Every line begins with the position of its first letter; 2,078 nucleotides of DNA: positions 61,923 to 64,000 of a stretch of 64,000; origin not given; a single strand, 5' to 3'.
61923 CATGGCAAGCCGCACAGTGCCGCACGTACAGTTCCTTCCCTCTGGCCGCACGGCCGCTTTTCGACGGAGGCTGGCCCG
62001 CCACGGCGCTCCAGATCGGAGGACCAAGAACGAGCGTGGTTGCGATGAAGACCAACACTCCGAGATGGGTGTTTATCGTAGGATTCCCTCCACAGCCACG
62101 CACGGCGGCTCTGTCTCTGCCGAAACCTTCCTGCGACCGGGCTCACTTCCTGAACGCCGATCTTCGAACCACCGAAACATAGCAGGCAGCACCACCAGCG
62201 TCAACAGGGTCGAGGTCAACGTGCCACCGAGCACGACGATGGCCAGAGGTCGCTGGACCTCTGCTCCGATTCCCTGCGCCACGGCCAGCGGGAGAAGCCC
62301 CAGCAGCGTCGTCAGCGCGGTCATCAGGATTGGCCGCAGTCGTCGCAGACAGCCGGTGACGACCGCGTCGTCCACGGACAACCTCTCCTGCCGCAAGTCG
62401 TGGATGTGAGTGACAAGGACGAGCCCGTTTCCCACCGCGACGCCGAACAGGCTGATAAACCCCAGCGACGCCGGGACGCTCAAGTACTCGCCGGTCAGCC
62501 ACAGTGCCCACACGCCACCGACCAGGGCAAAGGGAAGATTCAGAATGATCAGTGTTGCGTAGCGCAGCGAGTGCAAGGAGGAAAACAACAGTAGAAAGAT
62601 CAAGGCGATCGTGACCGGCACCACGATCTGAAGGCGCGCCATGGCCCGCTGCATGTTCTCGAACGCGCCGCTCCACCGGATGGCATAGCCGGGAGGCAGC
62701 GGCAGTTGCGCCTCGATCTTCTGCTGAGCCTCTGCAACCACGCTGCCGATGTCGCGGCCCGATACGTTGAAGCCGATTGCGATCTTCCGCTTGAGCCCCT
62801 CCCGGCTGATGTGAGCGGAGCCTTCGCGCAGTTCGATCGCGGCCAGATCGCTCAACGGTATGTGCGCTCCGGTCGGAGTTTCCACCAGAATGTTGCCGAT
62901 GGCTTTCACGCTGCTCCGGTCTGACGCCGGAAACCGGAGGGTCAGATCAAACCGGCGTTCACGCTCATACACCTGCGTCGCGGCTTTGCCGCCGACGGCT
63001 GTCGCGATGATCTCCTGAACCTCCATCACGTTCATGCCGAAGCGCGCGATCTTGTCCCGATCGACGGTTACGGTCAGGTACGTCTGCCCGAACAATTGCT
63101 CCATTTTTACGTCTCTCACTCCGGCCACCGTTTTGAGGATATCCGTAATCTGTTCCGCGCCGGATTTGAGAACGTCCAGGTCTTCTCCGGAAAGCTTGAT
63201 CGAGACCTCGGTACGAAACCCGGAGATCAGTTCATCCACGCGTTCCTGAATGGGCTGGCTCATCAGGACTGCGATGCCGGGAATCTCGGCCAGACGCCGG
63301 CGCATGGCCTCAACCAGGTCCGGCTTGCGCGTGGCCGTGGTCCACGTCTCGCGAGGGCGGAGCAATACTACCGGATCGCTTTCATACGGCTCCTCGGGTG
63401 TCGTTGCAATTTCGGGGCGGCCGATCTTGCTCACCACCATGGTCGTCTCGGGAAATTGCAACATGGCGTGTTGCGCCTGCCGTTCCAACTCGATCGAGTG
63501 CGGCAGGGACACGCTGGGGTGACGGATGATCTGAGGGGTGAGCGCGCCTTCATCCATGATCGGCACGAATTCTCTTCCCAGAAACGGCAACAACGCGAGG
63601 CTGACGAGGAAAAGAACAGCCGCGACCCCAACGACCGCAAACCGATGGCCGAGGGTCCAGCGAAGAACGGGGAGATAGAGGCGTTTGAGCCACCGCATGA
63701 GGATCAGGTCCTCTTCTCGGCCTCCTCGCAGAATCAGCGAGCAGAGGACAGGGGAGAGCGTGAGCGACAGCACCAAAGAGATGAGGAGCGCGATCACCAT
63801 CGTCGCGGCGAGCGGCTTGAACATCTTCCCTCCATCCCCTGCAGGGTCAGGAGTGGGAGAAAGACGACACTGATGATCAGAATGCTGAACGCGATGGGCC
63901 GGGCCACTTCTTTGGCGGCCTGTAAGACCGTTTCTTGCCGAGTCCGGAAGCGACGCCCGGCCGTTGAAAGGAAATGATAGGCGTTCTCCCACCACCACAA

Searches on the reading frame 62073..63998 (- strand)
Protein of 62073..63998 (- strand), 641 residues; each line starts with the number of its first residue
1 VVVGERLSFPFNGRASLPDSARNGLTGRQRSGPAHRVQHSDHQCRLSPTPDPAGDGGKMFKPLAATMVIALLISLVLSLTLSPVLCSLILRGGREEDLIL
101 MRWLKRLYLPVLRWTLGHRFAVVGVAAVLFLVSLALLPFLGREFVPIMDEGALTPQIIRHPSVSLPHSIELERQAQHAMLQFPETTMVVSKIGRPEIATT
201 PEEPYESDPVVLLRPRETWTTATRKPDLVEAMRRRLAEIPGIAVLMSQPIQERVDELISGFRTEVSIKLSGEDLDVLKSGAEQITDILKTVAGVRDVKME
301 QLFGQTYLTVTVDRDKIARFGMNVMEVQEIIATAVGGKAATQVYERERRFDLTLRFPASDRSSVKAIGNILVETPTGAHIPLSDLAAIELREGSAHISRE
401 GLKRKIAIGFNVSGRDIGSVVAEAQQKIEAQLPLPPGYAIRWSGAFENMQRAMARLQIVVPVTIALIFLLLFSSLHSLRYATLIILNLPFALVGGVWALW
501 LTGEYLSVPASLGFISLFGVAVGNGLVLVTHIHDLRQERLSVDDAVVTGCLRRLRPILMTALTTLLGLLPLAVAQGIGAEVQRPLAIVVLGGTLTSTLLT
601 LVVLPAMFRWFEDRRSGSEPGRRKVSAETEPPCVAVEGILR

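Call 12: search_protein_families(library=pfam, proteins=[window:62073-63998:-], max_evalue=0.01)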
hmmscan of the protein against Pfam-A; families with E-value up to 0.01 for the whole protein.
window:62073-63998:- (641 aa): 2 families
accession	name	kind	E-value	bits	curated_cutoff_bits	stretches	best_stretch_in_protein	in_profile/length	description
PF00873.25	ACR_tran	-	4.6e-154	515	28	1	55-611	455-1020/1021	AcrB/AcrD/AcrF family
PF03176.21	MMPL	-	9.4e-08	31.8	20.5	1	426-608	111-299/333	MMPL family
